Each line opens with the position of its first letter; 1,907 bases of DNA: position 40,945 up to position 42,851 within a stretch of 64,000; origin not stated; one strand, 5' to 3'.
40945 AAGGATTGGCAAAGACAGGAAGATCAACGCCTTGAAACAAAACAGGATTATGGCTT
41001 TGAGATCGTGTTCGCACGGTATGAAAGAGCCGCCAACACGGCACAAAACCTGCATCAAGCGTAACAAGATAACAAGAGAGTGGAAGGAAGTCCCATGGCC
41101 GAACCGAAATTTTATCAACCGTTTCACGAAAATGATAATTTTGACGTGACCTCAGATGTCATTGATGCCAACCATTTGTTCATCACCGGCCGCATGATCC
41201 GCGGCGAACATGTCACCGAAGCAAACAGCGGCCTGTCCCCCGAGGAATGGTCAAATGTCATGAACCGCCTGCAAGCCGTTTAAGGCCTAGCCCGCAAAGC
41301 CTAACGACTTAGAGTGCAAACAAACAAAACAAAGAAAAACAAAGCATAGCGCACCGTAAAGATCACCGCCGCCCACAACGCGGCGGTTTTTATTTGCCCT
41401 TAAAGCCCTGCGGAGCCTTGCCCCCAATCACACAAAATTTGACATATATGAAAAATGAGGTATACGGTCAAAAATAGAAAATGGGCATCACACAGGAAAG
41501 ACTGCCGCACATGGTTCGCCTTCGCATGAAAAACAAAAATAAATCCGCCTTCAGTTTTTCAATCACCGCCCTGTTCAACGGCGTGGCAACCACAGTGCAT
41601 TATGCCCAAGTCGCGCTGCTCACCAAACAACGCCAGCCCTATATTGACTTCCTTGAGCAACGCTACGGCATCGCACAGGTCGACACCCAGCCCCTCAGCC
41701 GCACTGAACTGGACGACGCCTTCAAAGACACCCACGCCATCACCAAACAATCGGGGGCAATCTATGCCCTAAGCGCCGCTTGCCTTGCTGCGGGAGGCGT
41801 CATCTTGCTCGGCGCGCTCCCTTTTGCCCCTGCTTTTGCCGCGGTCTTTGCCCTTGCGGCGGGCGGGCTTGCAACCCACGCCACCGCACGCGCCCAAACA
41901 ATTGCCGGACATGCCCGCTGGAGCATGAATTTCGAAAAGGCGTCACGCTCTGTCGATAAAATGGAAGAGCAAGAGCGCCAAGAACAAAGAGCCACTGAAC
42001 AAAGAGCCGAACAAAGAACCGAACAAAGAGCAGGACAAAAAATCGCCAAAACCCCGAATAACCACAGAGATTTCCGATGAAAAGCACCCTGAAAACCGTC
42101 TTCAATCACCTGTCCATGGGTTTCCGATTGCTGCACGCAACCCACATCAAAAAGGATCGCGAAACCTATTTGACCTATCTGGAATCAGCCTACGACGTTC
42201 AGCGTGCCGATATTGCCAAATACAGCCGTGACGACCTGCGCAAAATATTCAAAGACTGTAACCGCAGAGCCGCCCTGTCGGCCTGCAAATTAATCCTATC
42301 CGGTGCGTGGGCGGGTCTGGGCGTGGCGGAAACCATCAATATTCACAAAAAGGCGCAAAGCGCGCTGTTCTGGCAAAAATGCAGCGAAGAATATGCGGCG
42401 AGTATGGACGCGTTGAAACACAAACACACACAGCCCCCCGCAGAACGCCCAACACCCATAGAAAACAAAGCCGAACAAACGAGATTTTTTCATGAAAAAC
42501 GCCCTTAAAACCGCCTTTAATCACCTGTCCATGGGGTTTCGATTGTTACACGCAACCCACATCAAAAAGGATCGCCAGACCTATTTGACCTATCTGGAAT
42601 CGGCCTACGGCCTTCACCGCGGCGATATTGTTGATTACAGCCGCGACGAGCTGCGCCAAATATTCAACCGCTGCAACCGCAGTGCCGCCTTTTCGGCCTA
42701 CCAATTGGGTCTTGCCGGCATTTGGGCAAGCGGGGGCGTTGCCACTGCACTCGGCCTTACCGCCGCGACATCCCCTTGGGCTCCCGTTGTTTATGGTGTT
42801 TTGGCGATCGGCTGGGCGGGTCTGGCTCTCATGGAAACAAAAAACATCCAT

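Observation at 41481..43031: Second tandem family: three overlapping genes for small hydrophobic-hairpin proteins, two nearly identical at the 5' end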

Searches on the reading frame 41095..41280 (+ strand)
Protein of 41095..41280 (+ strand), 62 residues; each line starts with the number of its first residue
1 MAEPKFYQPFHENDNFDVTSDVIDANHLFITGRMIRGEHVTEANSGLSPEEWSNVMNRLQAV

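Call 49: search_protein_families(library=pfam, proteins=[window:41095-41280:+], max_evalue=0.1)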
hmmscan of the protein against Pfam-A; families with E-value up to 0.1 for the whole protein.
window:41095-41280:+ (62 aa): 0 families

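Call 50: find_related_loci(query=A6, collection=metagenome_contigs, flank=5000)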
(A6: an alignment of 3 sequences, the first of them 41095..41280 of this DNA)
Query A6 (62 aa) in metagenome_contigs; peptide patterns used: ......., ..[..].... (x = any residue, [..] = any of these).
310 stretches matched a pattern, but none encodes a relative of the query by tblastn (E <= 1e-3).

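Call 70: find_homologous_proteins(query=A6, max_evalue=0.001)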
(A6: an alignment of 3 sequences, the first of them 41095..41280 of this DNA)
Query A6 (3 sequences) (62 aa, profile of the alignment): 2 proteins with E <= 0.001 among 2 candidates.
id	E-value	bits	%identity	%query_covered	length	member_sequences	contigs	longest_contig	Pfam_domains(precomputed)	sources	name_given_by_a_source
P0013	2.8e-42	160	73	100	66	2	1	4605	-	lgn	-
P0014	1.2e-38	149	95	100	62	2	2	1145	-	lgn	-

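Call 71: find_encoding_contigs(protein=P0014, flank=5000)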
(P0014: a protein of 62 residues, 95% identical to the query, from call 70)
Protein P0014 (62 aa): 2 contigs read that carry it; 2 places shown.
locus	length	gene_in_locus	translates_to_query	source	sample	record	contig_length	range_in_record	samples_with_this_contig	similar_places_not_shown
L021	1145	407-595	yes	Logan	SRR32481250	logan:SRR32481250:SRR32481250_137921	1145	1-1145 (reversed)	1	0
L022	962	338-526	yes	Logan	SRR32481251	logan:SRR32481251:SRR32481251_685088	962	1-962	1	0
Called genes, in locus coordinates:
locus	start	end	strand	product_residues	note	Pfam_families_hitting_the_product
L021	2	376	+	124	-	?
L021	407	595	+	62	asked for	-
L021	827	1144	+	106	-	?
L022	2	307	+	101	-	?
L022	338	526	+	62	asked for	-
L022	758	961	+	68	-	?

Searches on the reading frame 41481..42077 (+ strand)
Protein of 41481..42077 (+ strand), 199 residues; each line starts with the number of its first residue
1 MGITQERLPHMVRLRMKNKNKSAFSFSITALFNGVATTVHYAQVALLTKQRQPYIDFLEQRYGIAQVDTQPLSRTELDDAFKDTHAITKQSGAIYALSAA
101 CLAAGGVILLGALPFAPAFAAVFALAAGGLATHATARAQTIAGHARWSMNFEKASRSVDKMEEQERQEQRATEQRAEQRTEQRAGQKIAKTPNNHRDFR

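Call 3: search_protein_families(library=pfam, proteins=[window:41481-42077:+], max_evalue=1)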
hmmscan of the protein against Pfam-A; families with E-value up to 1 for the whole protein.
window:41481-42077:+ (199 aa): 1 family
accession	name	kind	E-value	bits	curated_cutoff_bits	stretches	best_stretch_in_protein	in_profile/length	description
PF24072.1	T7_gp14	-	0.14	12.5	27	1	115-185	6-76/187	T7 virus internal virion protein gp14 family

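Call 4: search_protein_families(library=ncbifam, proteins=[window:41481-42077:+], max_evalue=1)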
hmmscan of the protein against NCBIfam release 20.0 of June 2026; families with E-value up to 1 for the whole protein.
window:41481-42077:+ (199 aa): 1 family
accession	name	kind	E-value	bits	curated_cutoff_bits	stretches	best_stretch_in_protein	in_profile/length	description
NF003377.0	PRK04452.1-3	subfamily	0.72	8.7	527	1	46-173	311-424/432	acetyl-CoA decarbonylase/synthase complex subunit delta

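Call 8: search_protein_families(library=padloc, proteins=[window:41481-42077:+], max_evalue=1)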
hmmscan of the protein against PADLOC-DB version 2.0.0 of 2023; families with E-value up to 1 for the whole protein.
window:41481-42077:+ (199 aa): 0 families

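Call 9: search_protein_families(library=phrogs, proteins=[window:41481-42077:+], max_evalue=1)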
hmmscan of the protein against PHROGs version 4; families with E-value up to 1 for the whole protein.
window:41481-42077:+ (199 aa): 2 families
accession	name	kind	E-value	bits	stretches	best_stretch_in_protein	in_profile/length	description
phrog_10152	-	lysis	0.029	15.3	1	115-188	22-92/124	Rz-like spanin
phrog_35797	-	unknown function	0.23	12.6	1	19-102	4-87/100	-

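Call 11: list_cluster_members(proteins=[window:41481-42077:+, window:42077-42505:+, window:42492-43028:+, window:41080-41280:+])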
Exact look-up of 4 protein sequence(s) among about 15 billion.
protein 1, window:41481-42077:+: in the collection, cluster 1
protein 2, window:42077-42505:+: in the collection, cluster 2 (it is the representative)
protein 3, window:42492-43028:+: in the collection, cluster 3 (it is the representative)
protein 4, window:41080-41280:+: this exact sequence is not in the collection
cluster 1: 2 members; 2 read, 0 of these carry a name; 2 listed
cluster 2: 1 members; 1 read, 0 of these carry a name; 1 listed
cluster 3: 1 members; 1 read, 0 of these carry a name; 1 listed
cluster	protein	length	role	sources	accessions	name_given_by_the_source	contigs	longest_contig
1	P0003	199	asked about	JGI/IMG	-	-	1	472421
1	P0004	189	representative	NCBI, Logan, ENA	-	-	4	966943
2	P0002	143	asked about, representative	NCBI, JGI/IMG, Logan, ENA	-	-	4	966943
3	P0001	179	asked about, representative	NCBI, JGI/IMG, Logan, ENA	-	-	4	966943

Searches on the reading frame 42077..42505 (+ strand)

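Call 3: search_protein_families(library=pfam, proteins=[window:42077-42505:+], max_evalue=1)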
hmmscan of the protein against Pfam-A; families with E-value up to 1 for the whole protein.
window:42077-42505:+ (143 aa): 2 families
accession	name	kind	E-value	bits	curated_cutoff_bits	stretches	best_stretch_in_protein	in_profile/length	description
PF20027.4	DUF6435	-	0.0061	17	26.9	1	16-50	2-37/53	Family of unknown function (DUF6435)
PF04090.18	Rrn11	-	0.12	12.5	20.2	1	13-85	80-149/192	RNA polymerase I-specific transcription initiation factor Rrn11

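Call 4: search_protein_families(library=ncbifam, proteins=[window:42077-42505:+], max_evalue=1)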
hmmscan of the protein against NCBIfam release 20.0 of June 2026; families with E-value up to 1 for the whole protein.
window:42077-42505:+ (143 aa): 0 families

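Call 8: search_protein_families(library=padloc, proteins=[window:42077-42505:+], max_evalue=1)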
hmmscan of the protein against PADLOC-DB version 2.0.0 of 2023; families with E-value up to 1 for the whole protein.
window:42077-42505:+ (143 aa): 0 families

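Call 9: search_protein_families(library=phrogs, proteins=[window:42077-42505:+], max_evalue=1)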
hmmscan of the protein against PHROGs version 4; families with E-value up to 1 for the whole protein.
window:42077-42505:+ (143 aa): 2 families
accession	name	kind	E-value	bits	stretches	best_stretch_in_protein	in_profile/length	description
phrog_14227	-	unknown function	0.11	13.7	0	11-45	28-63/90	-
phrog_27022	-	unknown function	0.21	13.2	1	37-59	32-54/64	-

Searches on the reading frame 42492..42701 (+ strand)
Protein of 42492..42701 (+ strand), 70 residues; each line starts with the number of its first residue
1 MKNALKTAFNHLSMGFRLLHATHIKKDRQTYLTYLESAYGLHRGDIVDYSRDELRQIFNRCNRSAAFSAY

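Call 84: predict_structure(alignment_id=A10)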
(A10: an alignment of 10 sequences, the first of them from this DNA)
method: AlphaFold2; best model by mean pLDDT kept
length: 70 residues; sequences in the alignment: 10
mean_pLDDT: 61.8   pTM: 0.42
mean pLDDT of the five models: 61.8, 60.0, 59.1, 57.0, 56.2
residues with pLDDT >= 90: 0; 70-90: 24; 50-70: 35; < 50: 11
segments of 3 or more residues with pLDDT < 50: 1-6, 68-70
pLDDT, mean of each block of 10 residues (from residue 1): 47 52 62 72 75 69 55
secondary structure, 60 per line:
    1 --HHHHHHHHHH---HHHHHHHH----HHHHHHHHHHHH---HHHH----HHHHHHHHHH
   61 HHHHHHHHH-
elements in order: H3-12 H16-23 H28-39 H43-46 H51-69

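Call 86: fold_search(model_id=the predicted structure, library=pdb)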
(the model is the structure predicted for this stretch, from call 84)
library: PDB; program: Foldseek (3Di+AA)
matches with E <= 10: 28; with E <= 0.001: 0
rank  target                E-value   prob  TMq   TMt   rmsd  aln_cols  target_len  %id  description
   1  5civ                  2.9e+00  0.09  0.34  0.16  10.6        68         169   22  Sibling Lethal Factor Precursor - DfsB (released 2016-02-03)
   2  5npp_D                3.7e+00  0.11  0.38  0.06   7.5        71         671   13  2.22A STRUCTURE OF THIOPHENE2 AND GSK945237 WITH S.AUREUS DNA GYRASE AND DNA (released 2017-07-12)
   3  9njb_C                3.7e+00  0.09  0.34  0.06   7.4        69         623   12  hPNPase RNA pre-catalytic state (released 2025-12-10)
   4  9njc_A                4.2e+00  0.08  0.34  0.06   7.5        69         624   12  hPNPase bound to PO4 in loop conformation 1 (released 2025-12-10)
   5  9nje_B                4.7e+00  0.09  0.35  0.07   7.6        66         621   11  hPNPase bound to PO4 in loop conformation 2 (released 2025-12-10)
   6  1gvn_C                4.7e+00  0.04  0.25  0.22  11.5        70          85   24  Crystal Structure of the Plasmid Maintenance System epsilon/zeta: Meachnism of toxin inactivation and toxin function (released 2003-01-29)
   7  4cpg_MODEL_1_A        4.7e+00  0.03  0.25  0.25   8.3        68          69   20  Solution structure of the SGTA N-terminal domain (released 2014-12-03)
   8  4ddq_E                5.0e+00  0.08  0.38  0.09   7.5        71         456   17  Structural plasticity of the Bacillus subtilis GyrA homodimer (released 2013-02-13)
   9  9njb_A                5.0e+00  0.08  0.34  0.06   7.5        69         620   12  hPNPase RNA pre-catalytic state (released 2025-12-10)
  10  9njb_B                5.0e+00  0.07  0.33  0.06   7.7        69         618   13  hPNPase RNA pre-catalytic state (released 2025-12-10)
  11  2xcr_U                5.7e+00  0.07  0.38  0.05   9.7        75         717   13  The 3.5A crystal structure of the catalytic core (B'A' region) of Staphylococcus aureus DNA Gyrase complexed with GSK2 (released 2010-08-04)
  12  3k32_A                5.7e+00  0.02  0.21  0.09  10.4        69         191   14  The crystal structure of predicted subunit of tRNA methyltransferase from Methanocaldococcus jannaschii DSM (released 2010-01-12)
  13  9njd_C                6.1e+00  0.07  0.35  0.06   7.4        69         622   12  hPNPase bound to PO4 in loop conformation 3 (released 2025-12-10)
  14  8vb4_A                6.5e+00  0.05  0.31  0.08   6.2        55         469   18  C12 portal and adaptor complex of the mature bacteriophage PhiM1 particle (released 2024-10-23)
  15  5cdm_A                6.9e+00  0.07  0.39  0.08   9.6        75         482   13  2.5A structure of QPT-1 with S.aureus DNA gyrase and DNA (released 2015-12-16)
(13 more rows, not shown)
